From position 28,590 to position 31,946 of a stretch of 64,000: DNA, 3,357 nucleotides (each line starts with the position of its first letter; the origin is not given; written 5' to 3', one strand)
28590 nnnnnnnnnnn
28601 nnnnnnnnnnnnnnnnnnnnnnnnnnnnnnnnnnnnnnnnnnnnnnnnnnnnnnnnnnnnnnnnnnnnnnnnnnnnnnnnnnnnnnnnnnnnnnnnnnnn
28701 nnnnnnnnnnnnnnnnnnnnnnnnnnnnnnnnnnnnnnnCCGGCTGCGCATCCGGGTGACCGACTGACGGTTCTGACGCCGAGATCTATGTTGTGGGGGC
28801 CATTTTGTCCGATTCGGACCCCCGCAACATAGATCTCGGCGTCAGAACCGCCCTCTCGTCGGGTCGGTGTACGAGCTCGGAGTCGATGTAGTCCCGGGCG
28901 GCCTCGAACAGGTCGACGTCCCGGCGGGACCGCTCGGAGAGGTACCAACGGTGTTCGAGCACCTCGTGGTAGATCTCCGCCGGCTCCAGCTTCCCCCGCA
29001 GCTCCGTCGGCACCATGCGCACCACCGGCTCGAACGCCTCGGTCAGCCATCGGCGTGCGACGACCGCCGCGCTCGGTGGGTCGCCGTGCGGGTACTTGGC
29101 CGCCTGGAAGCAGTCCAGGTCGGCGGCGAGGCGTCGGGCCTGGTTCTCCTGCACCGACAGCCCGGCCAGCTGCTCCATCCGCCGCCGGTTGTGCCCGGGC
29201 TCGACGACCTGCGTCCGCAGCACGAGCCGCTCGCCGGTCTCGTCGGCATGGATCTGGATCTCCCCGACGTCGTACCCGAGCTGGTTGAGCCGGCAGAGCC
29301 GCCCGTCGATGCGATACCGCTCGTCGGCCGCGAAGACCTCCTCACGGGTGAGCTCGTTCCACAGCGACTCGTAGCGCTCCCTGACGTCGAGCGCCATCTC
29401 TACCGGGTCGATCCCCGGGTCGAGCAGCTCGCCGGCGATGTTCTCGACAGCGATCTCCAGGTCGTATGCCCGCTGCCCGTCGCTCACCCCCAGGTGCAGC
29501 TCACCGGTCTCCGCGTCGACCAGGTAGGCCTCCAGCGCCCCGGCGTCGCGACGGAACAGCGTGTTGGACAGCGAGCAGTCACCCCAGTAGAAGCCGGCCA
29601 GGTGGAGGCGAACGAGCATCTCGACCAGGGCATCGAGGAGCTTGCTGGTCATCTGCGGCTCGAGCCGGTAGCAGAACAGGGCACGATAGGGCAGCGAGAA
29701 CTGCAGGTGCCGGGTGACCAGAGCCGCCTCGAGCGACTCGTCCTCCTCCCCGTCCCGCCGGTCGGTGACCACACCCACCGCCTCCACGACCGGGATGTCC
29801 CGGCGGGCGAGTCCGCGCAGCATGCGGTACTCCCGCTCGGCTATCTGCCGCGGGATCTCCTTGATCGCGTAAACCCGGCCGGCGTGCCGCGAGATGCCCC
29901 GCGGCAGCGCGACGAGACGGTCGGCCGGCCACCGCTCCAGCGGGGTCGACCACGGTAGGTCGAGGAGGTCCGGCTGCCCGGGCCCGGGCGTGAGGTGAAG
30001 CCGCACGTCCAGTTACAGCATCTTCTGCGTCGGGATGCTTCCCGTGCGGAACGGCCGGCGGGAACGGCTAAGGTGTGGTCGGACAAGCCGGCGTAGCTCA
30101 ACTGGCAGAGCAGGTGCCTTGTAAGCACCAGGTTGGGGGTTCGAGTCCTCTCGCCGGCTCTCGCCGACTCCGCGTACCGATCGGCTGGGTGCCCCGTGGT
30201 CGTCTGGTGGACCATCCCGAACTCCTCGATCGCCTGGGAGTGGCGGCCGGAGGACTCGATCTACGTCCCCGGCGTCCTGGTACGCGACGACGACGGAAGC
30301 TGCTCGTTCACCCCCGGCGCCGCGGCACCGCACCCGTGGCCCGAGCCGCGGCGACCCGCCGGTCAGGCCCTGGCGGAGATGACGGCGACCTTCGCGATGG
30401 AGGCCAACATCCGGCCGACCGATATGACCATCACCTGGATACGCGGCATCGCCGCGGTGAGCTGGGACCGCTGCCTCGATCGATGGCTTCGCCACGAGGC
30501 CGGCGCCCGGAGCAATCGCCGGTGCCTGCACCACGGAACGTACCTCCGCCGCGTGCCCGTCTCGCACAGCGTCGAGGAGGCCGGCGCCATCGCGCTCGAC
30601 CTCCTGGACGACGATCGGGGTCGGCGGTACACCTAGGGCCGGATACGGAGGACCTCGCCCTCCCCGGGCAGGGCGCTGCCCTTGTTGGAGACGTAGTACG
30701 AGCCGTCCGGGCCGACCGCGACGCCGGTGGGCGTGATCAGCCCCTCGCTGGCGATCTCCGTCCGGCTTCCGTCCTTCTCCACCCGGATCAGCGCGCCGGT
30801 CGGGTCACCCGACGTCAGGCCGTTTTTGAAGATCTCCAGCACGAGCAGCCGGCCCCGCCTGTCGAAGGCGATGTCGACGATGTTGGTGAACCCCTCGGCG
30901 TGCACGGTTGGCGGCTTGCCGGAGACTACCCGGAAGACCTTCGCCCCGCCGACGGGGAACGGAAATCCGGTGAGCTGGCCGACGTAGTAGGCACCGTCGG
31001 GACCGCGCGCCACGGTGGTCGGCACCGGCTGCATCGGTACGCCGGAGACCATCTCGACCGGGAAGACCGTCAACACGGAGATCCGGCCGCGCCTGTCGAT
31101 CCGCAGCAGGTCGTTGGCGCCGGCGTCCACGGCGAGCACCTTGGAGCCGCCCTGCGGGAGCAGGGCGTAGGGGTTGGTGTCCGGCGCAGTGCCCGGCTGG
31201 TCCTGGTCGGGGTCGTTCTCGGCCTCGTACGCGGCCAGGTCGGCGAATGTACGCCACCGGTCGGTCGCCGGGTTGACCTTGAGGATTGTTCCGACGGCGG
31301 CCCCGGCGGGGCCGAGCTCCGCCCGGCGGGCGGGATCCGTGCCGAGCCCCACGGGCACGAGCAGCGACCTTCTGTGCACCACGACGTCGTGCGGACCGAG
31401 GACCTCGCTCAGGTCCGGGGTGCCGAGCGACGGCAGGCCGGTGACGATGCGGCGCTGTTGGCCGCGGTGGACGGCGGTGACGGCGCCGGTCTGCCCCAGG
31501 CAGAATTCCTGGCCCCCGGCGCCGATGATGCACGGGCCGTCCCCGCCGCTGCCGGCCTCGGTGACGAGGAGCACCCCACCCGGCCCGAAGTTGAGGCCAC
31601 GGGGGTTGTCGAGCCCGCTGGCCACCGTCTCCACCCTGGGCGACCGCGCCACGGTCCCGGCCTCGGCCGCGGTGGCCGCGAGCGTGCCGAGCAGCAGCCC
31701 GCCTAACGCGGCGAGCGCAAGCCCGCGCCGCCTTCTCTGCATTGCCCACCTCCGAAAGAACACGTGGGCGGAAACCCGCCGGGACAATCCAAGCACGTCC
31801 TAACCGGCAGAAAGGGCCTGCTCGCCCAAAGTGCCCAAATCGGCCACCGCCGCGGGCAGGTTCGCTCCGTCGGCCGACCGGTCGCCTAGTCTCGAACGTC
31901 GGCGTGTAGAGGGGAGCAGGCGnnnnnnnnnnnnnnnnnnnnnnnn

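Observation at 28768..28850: Repeat family B: a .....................-type palindromic element, 4 copies, each abutting a stop codon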

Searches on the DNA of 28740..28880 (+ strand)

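Call 26: search_dna_similar(query=window:28768-28850:+, collection=plasmids, mode=distant, max_evalue=1)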
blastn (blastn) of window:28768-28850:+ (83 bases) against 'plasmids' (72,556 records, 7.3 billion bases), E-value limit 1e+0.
No match.
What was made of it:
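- Tried and rejected: blastn of B1 against 72,556 plasmids: no match (call 26).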

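Call 70: search_rna_families(source=window, start=28740, end=28880, threshold=evalue, max_evalue=1)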
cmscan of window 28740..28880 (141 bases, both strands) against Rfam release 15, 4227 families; matches with E-value up to 1: 17.
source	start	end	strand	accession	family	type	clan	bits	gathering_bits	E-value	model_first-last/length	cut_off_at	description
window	28758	28860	+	RF03461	MIR842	Gene; miRNA;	-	34.7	85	1e-05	1-127/127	no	MIR842 microRNA precursor family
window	28763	28852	-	RF01059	mir-598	Gene; miRNA;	-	32.1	69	1.8e-05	1-80/80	no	mir-598 microRNA precursor family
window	28769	28850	+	RF03197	mir-4887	Gene; miRNA;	-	31.9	70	0.00014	1-87/87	no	mir-4887 microRNA precursor family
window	28767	28851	-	RF00741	mir-378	Gene; miRNA;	-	31.4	80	4.4e-05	1-66/66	no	mir-378 microRNA precursor family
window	28765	28852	+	RF03433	mir-2576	Gene; miRNA;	-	29.7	83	0.0032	1-120/120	no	mir-2576 microRNA precursor family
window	28772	28846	+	RF00256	mir-196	Gene; miRNA;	-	28.2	55.4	8.7e-05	1-77/77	no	mir-196 microRNA precursor family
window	28766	28851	-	RF00993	mir-1473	Gene; miRNA;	-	26.8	95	0.0007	1-80/80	no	mir-1473 microRNA precursor family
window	28775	28843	-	RF02598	EBv-sisRNA-2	Gene;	-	22.6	41.8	0.14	1-76/76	no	Epstein-Barr virus stable intronic sequence RNA 2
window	28769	28849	+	RF04173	MIR847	Gene; miRNA;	-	22.3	184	0.006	7-156/164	no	MIR847 microRNA precursor family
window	28769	28852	+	RF00993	mir-1473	Gene; miRNA;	-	21.5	95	0.021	1-80/80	no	mir-1473 microRNA precursor family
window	28767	28850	-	RF03453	mir-1276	Gene; miRNA;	-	19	100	0.12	1-82/82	no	mir-1276 microRNA precursor family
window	28778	28839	-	RF03196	mir-6790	Gene; miRNA;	-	18.9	78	0.12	1-63/63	no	mir-6790 microRNA precursor family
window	28777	28841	+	RF01791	F6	Gene; sRNA;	-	18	46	0.43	1-57/57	no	F6 TB sRNA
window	28780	28838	+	RF02521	Virus-PTE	Cis-reg;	-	17.1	80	0.25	1-85/85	no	Panicum mosaic virus cap-independent translation enhancer RNA (PTE)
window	28775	28843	-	RF04006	mir-9338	Gene; miRNA;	-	16.9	98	0.22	1-67/67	no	mir-9338 microRNA precursor family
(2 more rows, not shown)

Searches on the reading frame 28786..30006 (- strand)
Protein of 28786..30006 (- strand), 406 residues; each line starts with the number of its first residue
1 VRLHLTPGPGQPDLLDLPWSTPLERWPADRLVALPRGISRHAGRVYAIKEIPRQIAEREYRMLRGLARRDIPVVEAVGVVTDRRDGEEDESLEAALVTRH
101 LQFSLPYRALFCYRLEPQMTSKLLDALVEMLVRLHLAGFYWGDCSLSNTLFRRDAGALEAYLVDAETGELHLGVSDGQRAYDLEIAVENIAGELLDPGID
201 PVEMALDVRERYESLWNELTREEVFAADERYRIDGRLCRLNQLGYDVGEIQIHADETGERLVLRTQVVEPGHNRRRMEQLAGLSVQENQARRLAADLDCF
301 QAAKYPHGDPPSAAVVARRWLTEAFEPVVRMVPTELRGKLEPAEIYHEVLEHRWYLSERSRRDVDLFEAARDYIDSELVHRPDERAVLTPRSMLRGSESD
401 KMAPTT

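Call 14: find_encoding_contigs(protein=window:28786-30006:-, flank=10000, max_places=6)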
Protein window:28786-30006:- (406 aa): no gene with exactly this product is on record in the collection.

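Call 17: search_protein_families(library=pfam, proteins=[window:28786-30006:-])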
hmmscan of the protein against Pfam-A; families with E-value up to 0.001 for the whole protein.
window:28786-30006:- (406 aa): 2 families
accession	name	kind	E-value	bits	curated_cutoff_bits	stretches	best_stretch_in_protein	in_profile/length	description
PF13224.11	DUF4032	-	4.3e-63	212.5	23.8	1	214-377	1-162/163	Domain of unknown function (DUF4032)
PF06293.20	Kdo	-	1.5e-09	38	21.3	1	46-173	49-174/207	Lipopolysaccharide kinase (Kdo/WaaP) family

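Call 22: find_homologous_proteins(query=window:28786-30006:-, max_evalue=1e-50)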
Query window:28786-30006:- (406 aa): 7995 proteins with E <= 1e-50 among 8000 candidates; the best 120 are listed.
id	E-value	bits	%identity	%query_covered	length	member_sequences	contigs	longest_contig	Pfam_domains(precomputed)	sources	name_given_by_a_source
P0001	6.1e-269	910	100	100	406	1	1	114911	PF06293.21,PF13224.12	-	-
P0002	7.5e-150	517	62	96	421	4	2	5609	PF06293.21,PF13224.12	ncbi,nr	ncbi:MAG: DUF4032 domain-containing protein [Streptosporangiales bacterium]|nr:DUF4032 domain-contai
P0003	9.2e-150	517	63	96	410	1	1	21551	PF06293.21,PF13224.12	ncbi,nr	ncbi:MAG: DUF4032 domain-containing protein [Streptosporangiales bacterium]|nr:DUF4032 domain-contai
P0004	3.2e-148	512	62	96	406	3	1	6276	PF06293.21,PF13224.12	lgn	-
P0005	1.4e-146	507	61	96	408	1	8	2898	PF06293.21,PF13224.12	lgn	-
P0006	3.8e-146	505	63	90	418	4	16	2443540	PF06293.21,PF13224.12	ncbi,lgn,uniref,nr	ncbi:conserved hypothetical protein [Acidothermus cellulolyticus 11B]|uniref:DUF4032 domain-containi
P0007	5.4e-145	501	59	99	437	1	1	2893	PF13224.12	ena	-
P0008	1.0e-144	501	62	96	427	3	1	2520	PF06293.21,PF13224.12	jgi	jgi:hypothetical protein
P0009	2.0e-144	500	62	96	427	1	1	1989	PF06293.21,PF13224.12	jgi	jgi:hypothetical protein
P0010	2.2e-144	500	62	96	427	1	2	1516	PF06293.21,PF13224.12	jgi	jgi:hypothetical protein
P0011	3.7e-144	499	61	96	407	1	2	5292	PF06293.21,PF13224.12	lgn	-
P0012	3.2e-143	496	59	96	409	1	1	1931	PF06293.21,PF13224.12,PF01636.30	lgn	-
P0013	1.2e-142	494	61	96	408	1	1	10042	PF06293.21,PF13224.12,PF01636.30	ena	-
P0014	1.2e-142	494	60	98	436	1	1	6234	PF06293.21,PF13224.12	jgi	jgi:Domain of unknown function (DUF4032)/Lipopolysaccharide kinase (Kdo/WaaP) family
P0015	1.6e-142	493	59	96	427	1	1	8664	PF06293.21,PF13224.12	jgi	jgi:hypothetical protein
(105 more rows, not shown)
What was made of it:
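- The source is probably a metagenome-assembled contig: the protein cluster has one member on one 114,911-bp contig (call 22).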

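Call 41: find_encoding_contigs(protein=P0003, flank=10000, max_places=3)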
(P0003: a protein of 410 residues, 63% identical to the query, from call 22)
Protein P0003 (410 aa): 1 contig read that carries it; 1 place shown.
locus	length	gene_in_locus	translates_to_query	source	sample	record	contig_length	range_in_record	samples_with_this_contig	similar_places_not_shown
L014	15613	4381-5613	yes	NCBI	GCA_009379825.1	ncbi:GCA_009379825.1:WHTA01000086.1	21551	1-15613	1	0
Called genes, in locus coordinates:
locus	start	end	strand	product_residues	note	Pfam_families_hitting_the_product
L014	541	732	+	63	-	PF12728:HTH_17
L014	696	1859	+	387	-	PF26003:Integrase_N_phage, PF00589:Phage_integrase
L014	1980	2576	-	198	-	-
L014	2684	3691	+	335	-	PF00069:Pkinase, PF07714:PK_Tyr_Ser-Thr, PF03109:ABC1 (weak)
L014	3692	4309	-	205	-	PF13489:Methyltransf_23, PF01209:Ubie_methyltran (weak), PF13847:Methyltransf_31 (weak), PF08241:Methyltransf_11, PF08242:Methyltransf_12, PF13649:Methyltransf_25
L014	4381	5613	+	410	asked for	PF06293:Kdo, PF13224:DUF4032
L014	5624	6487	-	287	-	PF00296:Bac_luciferase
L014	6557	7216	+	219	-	PF00440:TetR_N, PF17754:TetR_C_14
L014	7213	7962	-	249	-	PF08032:SpoU_sub_bind, PF00588:SpoU_methylase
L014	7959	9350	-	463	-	PF01406:tRNA-synt_1e, PF09334:tRNA-synt_1g (faint), PF09190:DALR_2, PF23493:CysS_C (weak)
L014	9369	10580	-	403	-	PF20510:HgmA_N, PF07883:Cupin_2 (faint), PF04209:HgmA_C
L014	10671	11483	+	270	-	-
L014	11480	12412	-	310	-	PF00296:Bac_luciferase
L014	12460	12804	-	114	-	-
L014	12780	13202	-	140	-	-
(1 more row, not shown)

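Call 42: find_encoding_contigs(protein=P0006, flank=10000, max_places=2)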
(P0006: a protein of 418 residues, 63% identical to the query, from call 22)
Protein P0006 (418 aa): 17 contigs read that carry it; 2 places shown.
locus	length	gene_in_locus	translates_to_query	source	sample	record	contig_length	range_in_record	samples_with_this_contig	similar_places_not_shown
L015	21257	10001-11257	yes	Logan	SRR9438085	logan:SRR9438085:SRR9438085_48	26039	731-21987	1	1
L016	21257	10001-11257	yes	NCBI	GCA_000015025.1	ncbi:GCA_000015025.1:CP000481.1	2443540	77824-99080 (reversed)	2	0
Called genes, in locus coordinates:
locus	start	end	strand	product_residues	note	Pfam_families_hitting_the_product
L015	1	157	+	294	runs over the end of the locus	?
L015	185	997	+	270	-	PF00144:Beta-lactamase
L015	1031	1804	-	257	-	PF02463:SMC_N (faint), PF00005:ABC_tran, PF13555:AAA_29 (faint), PF13401:AAA_22 (weak), PF13304:AAA_21 (weak)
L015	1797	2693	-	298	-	PF00528:BPD_transp_1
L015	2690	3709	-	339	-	PF00528:BPD_transp_1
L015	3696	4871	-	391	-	PF12849:PBP_like_2, PF01547:SBP_bac_1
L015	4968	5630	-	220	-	PF01895:PhoU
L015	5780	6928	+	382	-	PF00512:HisKA, PF02518:HATPase_c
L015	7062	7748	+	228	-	PF00072:Response_reg, PF00486:Trans_reg_C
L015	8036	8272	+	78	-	PF20059:DUF6458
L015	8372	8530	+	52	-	-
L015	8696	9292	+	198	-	-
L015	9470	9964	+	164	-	-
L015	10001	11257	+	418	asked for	PF06293:Kdo, PF13224:DUF4032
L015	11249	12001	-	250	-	PF08032:SpoU_sub_bind, PF00588:SpoU_methylase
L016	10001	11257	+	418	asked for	PF06293:Kdo, PF13224:DUF4032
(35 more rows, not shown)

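Call 73: find_encoding_contigs(protein=P0013, flank=10000, max_places=2)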
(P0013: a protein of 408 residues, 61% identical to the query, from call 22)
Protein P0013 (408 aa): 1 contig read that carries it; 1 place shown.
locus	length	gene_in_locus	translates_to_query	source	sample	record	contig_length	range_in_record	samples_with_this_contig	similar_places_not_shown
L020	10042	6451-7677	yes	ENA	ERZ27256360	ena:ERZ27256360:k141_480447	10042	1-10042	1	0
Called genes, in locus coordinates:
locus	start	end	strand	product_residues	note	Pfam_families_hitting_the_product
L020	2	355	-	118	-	?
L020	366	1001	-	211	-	PF13399:LytR_C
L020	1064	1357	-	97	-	PF11662:DUF3263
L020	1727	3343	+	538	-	PF00990:GGDEF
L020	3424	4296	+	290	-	PF00144:Beta-lactamase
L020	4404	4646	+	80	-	PF20059:DUF6458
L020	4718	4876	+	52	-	-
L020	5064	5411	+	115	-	-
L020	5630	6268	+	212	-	-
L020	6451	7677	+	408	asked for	PF01636:APH (weak), PF06293:Kdo, PF13224:DUF4032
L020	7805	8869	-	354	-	PF08032:SpoU_sub_bind, PF00588:SpoU_methylase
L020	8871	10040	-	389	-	?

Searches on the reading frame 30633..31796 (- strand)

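Call 17: search_protein_families(library=pfam, proteins=[window:30633-31796:-])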
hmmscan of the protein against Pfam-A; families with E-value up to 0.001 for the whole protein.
window:30633-31796:- (387 aa): 1 family
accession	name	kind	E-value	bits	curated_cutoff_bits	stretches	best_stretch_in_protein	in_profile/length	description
PF01436.27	NHL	-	0.00012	22.4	20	0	356-373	4-21/28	NHL repeat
